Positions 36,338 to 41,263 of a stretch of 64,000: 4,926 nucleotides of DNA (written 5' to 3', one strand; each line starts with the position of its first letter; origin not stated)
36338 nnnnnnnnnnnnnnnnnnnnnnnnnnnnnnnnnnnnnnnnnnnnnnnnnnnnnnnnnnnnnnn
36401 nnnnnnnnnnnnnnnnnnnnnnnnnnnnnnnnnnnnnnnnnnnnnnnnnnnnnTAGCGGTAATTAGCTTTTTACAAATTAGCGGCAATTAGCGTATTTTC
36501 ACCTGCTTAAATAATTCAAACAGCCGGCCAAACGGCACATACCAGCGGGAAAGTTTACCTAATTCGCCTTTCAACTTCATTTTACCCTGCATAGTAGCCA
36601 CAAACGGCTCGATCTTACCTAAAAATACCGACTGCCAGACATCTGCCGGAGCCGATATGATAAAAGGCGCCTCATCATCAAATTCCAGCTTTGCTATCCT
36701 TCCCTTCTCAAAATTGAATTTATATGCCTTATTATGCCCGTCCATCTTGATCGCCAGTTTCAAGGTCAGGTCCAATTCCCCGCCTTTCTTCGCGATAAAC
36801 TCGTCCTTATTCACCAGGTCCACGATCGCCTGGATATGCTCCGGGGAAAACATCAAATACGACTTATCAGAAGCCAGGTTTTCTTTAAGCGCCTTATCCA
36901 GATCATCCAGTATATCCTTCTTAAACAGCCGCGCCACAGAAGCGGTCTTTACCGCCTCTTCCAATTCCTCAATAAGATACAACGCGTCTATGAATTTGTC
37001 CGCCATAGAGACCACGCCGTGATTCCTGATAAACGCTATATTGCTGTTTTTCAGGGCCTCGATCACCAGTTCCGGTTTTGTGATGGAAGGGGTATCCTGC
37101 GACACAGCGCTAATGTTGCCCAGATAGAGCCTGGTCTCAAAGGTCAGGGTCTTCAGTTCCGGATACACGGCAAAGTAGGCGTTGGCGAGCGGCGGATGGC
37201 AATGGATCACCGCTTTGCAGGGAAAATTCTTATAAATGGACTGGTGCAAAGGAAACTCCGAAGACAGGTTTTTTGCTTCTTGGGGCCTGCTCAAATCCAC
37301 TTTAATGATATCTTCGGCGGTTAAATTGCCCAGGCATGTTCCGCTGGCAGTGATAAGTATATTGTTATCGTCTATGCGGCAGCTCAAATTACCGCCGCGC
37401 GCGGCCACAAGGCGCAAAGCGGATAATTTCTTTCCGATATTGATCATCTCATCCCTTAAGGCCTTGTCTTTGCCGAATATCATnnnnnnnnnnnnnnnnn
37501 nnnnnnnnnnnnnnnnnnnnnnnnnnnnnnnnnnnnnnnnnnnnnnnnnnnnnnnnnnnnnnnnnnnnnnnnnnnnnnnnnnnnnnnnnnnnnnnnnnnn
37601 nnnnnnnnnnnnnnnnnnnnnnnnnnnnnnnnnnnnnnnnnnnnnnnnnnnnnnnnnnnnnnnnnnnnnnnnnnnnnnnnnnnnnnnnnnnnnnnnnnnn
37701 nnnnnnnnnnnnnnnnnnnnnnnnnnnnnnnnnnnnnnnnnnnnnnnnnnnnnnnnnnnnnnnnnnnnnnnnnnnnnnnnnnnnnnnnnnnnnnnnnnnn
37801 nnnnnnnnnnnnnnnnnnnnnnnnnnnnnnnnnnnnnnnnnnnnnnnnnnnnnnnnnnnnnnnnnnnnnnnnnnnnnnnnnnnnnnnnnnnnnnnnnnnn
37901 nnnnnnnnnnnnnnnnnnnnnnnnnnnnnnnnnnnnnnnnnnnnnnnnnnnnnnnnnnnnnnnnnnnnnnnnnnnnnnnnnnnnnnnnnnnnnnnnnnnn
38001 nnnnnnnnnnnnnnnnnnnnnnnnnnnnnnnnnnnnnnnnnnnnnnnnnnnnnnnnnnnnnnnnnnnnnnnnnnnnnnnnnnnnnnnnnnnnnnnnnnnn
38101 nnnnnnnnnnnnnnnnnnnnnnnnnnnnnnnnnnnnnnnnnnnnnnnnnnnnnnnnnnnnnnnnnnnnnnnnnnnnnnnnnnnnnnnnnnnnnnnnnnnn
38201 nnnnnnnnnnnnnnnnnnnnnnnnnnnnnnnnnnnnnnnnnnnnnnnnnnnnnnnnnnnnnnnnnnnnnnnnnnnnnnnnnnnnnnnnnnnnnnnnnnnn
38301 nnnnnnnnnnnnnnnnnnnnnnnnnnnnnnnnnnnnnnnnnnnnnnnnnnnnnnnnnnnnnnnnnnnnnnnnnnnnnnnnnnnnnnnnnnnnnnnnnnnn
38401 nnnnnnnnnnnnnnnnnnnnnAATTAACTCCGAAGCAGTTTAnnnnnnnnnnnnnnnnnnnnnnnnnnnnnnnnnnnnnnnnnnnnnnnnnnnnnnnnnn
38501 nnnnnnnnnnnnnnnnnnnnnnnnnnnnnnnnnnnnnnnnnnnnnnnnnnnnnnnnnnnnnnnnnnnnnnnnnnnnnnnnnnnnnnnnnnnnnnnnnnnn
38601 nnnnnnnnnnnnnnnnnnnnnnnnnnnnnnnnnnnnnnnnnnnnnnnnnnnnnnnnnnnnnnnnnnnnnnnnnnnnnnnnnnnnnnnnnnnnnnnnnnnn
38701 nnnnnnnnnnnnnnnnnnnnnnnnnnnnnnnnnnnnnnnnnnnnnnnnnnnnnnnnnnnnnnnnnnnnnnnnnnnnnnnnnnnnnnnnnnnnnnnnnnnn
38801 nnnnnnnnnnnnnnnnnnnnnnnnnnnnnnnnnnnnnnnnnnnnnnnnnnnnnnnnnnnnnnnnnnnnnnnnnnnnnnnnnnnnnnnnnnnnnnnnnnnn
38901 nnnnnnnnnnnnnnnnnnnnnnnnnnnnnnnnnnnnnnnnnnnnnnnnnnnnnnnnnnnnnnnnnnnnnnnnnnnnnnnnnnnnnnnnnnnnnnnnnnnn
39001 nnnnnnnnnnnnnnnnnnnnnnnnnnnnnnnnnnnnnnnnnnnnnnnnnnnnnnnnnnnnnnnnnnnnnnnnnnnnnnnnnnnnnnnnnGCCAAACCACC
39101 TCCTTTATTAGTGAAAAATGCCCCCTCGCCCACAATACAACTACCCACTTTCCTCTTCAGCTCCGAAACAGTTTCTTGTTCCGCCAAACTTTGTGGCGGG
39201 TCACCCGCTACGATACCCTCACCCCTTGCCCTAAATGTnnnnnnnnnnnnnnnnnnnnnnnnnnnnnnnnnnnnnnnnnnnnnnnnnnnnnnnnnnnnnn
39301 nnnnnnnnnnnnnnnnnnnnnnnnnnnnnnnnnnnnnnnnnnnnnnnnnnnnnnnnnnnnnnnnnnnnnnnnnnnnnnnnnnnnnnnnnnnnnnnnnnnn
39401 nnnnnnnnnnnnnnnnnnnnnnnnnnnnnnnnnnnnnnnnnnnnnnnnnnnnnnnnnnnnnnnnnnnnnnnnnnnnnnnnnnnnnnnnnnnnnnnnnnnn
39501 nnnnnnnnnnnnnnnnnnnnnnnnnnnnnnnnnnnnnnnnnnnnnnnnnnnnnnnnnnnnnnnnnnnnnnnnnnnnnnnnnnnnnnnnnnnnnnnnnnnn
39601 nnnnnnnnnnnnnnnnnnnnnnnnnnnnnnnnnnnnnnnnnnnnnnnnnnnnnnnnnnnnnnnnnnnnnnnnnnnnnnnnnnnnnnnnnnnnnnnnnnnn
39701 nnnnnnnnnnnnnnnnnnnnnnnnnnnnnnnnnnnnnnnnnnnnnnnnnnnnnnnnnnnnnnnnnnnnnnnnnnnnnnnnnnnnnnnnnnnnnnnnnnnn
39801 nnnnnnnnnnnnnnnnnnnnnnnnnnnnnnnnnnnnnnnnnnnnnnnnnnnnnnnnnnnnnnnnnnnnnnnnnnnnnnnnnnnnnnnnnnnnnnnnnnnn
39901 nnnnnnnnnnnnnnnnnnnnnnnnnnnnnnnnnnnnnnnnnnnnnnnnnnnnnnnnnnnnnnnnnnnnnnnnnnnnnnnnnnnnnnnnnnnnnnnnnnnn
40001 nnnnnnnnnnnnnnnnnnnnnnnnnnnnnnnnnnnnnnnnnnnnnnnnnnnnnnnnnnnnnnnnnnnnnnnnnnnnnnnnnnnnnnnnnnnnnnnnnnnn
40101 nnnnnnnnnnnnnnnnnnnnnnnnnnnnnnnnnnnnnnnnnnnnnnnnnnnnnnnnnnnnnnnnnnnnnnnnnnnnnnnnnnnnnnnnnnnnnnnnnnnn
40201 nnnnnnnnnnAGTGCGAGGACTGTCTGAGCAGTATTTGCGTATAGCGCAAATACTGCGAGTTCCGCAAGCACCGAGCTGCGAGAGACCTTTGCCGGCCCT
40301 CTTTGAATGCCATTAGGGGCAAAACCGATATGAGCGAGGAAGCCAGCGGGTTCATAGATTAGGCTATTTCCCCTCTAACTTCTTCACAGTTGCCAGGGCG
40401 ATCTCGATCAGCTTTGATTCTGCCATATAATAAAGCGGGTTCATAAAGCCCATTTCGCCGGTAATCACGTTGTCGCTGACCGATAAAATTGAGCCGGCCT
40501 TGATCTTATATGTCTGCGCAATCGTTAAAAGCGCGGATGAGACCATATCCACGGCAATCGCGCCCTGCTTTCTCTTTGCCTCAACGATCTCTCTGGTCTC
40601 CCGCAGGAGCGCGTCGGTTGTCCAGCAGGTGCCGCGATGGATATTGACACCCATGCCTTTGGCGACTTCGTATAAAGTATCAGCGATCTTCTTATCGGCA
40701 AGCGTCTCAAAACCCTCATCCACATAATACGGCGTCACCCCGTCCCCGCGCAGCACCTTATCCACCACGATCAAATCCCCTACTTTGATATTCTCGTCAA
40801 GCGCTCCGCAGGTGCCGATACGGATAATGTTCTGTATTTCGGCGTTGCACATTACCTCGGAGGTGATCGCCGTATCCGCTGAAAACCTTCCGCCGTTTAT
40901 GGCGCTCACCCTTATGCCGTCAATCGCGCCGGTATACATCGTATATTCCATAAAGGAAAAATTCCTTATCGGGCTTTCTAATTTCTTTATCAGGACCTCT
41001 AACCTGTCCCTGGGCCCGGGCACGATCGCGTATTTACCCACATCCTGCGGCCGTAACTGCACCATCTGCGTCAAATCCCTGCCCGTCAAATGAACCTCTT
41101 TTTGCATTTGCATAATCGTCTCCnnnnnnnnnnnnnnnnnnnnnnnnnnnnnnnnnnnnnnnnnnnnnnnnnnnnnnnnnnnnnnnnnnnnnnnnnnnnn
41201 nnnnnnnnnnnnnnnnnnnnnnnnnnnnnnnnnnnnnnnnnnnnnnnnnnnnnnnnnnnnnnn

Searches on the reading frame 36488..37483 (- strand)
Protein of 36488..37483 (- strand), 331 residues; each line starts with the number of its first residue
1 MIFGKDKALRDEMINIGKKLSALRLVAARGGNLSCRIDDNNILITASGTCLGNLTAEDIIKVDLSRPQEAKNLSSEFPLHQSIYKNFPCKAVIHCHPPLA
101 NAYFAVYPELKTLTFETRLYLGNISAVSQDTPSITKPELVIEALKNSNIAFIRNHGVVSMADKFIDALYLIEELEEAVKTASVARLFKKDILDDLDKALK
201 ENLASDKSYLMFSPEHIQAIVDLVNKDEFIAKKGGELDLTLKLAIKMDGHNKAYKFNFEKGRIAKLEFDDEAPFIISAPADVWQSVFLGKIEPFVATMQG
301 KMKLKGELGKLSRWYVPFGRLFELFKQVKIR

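Call 6: search_protein_families(library=pfam, proteins=[window:36488-37483:-])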
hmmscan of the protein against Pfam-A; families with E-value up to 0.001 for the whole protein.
window:36488-37483:- (331 aa): 2 families
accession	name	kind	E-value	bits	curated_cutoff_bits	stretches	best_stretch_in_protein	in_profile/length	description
PF00596.27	Aldolase_II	-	1.2e-33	117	22.2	1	12-180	2-181/183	Class II Aldolase and Adducin N-terminal domain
PF02036.22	SCP2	-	8.1e-06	26.5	21.3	1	244-311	25-93/101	SCP-2 sterol transfer family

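Call 46: search_protein_families(library=ncbifam, proteins=[window:36488-37483:-], max_evalue=0.00001)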
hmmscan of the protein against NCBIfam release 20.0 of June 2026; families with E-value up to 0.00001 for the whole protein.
window:36488-37483:- (331 aa): 22 families
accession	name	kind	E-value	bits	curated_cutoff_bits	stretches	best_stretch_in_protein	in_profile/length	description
NF006413.0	PRK08660.1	equivalog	1.2e-31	110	203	1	11-189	4-182/184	aldolase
NF040649.1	FucA_Meth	equivalog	3.6e-22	79.2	250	1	11-183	4-175/179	L-fuculose phosphate aldolase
NF043034.1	OxoTetrPhDc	equivalog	9.3e-22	77.8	250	1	6-192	2-196/205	3-oxo-tetronate 4-phosphate decarboxylase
NF006208.0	PRK08333.1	equivalog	4.7e-21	75.3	267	1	9-179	5-178/189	aldolase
TIGR03328.1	salvage_mtnB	equivalog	1.9e-17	63.4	137.05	1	14-172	2-179/194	methylthioribulose 1-phosphate dehydratase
NF006672.0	PRK09220.1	equivalog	1.2e-15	57.5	226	1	8-100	10-105/209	methylthioribulose 1-phosphate dehydratase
NF053831.1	RU1PAldHalo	equivalog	2.2e-15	56.7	300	1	11-179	7-177/208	ribulose-1-phosphate aldolase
NF005123.0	PRK06557.1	subfamily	1.5e-14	54.3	251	1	8-188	11-199/223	L-ribulose-5-phosphate 4-epimerase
NF005302.0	PRK06833.1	equivalog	5.6e-14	52.1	264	1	9-181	6-183/214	L-fuculose-phosphate aldolase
NF005984.0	PRK08087.1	subfamily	2.2e-12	47.2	264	1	8-176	5-176/215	L-fuculose-phosphate aldolase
NF004527.0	PRK05874.1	equivalog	1.6e-11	44.2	308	1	17-176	15-181/218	L-fuculose-phosphate aldolase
NF004979.0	PRK06357.1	equivalog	2.1e-11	43.6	216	1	10-197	7-213/221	hypothetical protein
NF005244.0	PRK06754.1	equivalog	1.9e-10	40.3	281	1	12-117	10-120/214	methylthioribulose 1-phosphate dehydratase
NF004492.0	PRK05834.1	equivalog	1.3e-09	37.8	139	1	11-185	8-188/197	hypothetical protein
TIGR01086.1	fucA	equivalog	1.9e-09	37.6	400.25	1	9-175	5-174/214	L-fuculose-phosphate aldolase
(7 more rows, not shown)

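Call 77: search_solved_structures(query=window:36488-37483:-, max_evalue=0.00001)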
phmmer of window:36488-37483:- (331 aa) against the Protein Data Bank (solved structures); distinct sequences matched with E-value up to 0.00001: 22.
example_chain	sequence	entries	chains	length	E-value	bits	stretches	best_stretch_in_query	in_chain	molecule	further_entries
2fk5_A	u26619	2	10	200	3e-15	59.7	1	15-177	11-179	fuculose-1-phosphate aldolase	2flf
6vop_A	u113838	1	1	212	3.6e-14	56.1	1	6-180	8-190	Aldolase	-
6voq_A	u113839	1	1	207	1.2e-13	54.4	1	6-179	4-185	Aldolase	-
2irp_A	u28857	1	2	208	1.1e-12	51.3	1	5-103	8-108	Putative aldolase class 2 protein aq_1979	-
4c24_A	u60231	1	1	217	3.6e-10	43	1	9-192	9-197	L-FUCULOSE PHOSPHATE ALDOLASE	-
4c25_A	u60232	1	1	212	3.7e-10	42.9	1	9-191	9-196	L-FUCULOSE PHOSPHATE ALDOLASE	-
1dzz_P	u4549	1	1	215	1.9e-08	37.4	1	12-178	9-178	L-fuculose phosphate aldolase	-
1dzv_P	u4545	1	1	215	1.9e-08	37.3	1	12-177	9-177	L-fuculose phosphate aldolase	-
1dzw_P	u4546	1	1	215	2.3e-08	37.1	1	12-178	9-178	L-fuculose phosphate aldolase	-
1dzu_P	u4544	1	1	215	4.6e-08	36.1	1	12-178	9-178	L-fuculose phosphate aldolase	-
1dzx_P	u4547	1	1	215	4.6e-08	36.1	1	12-178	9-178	L-fuculose phosphate aldolase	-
1fua_A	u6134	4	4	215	4.7e-08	36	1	12-178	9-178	L-FUCULOSE-1-PHOSPHATE ALDOLASE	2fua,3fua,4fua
1dzy_P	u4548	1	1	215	4.7e-08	36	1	12-177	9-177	L-FUCULOSE-1-PHOSPHATE ALDOLASE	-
1e48_P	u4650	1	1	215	5e-08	35.9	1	12-177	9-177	L-FUCULOSE 1-PHOSPHATE ALDOLASE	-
7x78_A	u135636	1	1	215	6.1e-08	35.7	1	12-179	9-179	L-fuculose phosphate aldolase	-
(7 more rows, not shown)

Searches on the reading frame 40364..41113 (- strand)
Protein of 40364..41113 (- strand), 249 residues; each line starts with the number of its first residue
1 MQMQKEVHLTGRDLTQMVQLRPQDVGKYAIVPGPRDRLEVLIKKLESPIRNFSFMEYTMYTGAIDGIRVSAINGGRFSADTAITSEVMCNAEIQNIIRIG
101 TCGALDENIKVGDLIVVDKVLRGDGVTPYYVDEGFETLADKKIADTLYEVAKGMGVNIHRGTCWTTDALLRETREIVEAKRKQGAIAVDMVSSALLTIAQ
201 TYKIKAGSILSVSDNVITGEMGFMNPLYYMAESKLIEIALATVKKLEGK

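Call 6: search_protein_families(library=pfam, proteins=[window:40364-41113:-])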
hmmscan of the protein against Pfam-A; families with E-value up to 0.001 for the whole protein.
window:40364-41113:- (249 aa): 1 family
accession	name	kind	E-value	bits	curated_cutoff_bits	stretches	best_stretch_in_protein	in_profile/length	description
PF01048.26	PNP_UDP_1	-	5.1e-35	121.4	25.1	1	27-215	1-199/233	Phosphorylase superfamily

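Call 46: search_protein_families(library=ncbifam, proteins=[window:40364-41113:-], max_evalue=0.00001)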
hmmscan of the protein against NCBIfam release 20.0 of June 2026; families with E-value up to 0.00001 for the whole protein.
window:40364-41113:- (249 aa): 15 families
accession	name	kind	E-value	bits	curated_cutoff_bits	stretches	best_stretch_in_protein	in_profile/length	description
TIGR01718.1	Uridine-psphlse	equivalog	5.5e-31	107.8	280.3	1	19-246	5-244/245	uridine phosphorylase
NF004489.0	PRK05819.1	subfamily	2e-26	92.7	230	1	56-243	45-233/236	DeoD-type purine-nucleoside phosphorylase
TIGR00107.1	deoD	equivalog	3.4e-25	88.9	232.25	1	59-244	44-230/232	purine-nucleoside phosphorylase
NF008383.0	PRK11178.1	equivalog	8.2e-24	84.2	262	1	26-246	19-252/254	uridine phosphorylase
NF009914.0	PRK13374.1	subfamily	6.2e-22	78.3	338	1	57-243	46-233/235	DeoD-type purine-nucleoside phosphorylase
NF005500.0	PRK07115.1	equivalog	5.7e-16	58.5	264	1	66-218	62-215/261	AMP nucleosidase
TIGR03468.1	HpnG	hypoth_equivalog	5.5e-15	55.5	187.1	1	72-216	26-158/212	hopanoid-associated phosphorylase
NF004079.0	PRK05584.1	equivalog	6e-15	55.4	169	1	30-216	5-200/232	5'-methylthioadenosine/adenosylhomocysteine nucleosidase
TIGR01721.1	AMN-like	hypoth_equivalog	5.6e-13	48.6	307.2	1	67-217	60-212/269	AMP nucleosidase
TIGR01717.1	AMP-nucleosdse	equivalog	3.6e-11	42.6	364.7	1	51-247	249-457/478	AMP nucleosidase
TIGR01704.1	MTA_SAH-Nsdase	equivalog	3.5e-10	39.8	73.8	1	36-214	10-197/229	5'-methylthioadenosine/S-adenosylhomocysteine nucleosidase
NF005476.0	PRK07077.1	equivalog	1.7e-08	34.1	215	1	71-205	32-162/243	phosphorylase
NF006142.0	PRK08292.1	equivalog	2.2e-08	33.4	307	1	51-247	264-471/492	AMP nucleosidase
TIGR03664.1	fut_nucase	equivalog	4.7e-08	33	124.7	1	75-216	45-203/228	futalosine hydrolase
NF005522.0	PRK07164.1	equivalog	2.4e-07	30.4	161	1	82-216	61-187/218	5'-methylthioadenosine/S-adenosylhomocysteine nucleosidase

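Call 78: search_solved_structures(query=window:40364-41113:-, max_evalue=0.00001)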
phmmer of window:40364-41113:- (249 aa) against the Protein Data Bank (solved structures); distinct sequences matched with E-value up to 0.00001: 84 (the best 60 are shown).
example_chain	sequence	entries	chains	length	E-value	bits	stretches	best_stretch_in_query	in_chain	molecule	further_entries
3qpb_A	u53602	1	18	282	4.3e-25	91.9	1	15-244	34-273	Uridine phosphorylase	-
1xe3_A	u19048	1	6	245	1.9e-20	76.7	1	18-240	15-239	purine nucleoside phosphorylase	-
2ac7_A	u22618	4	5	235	2.9e-20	76.1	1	23-240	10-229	Purine nucleoside phosphorylase | Purine nucleoside phosphorylase deoD-type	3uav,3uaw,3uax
1tgv_A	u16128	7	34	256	7.7e-20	74.7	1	27-217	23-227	uridine phosphorylase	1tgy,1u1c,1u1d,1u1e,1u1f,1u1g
1k3f_A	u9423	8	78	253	9.2e-20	74.5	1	27-218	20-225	uridine phosphorylase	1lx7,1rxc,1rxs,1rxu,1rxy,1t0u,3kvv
7q31_AAA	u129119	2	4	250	1.2e-19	74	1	27-218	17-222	Uridine phosphorylase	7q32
3uay_A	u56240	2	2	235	1.4e-19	73.8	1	23-240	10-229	Purine nucleoside phosphorylase deoD-type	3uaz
2oxf_A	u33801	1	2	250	2.2e-19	73.2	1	27-219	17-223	Uridine phosphorylase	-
2i8a_A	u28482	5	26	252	2.2e-19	73.2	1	27-219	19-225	Uridine phosphorylase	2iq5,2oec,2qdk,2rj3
1ryz_A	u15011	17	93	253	2.2e-19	73.2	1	27-219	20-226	Uridine phosphorylase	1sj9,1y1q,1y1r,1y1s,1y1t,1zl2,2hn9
3c74_A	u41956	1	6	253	2.2e-19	73.2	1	27-219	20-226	Uridine phosphorylase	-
7q1i_AAA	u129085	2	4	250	2.2e-19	73.2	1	27-218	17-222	Uridine phosphorylase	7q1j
4i2v_A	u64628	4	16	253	4.9e-19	72.1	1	27-215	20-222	Uridine phosphorylase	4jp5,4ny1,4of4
4d8v_A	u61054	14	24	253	5.2e-19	72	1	59-223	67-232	Purine nucleoside phosphorylase deoD-type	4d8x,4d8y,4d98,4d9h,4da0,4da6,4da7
1odi_A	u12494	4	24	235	5.3e-19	72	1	18-243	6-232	PURINE NUCLEOSIDE PHOSPHORYLASE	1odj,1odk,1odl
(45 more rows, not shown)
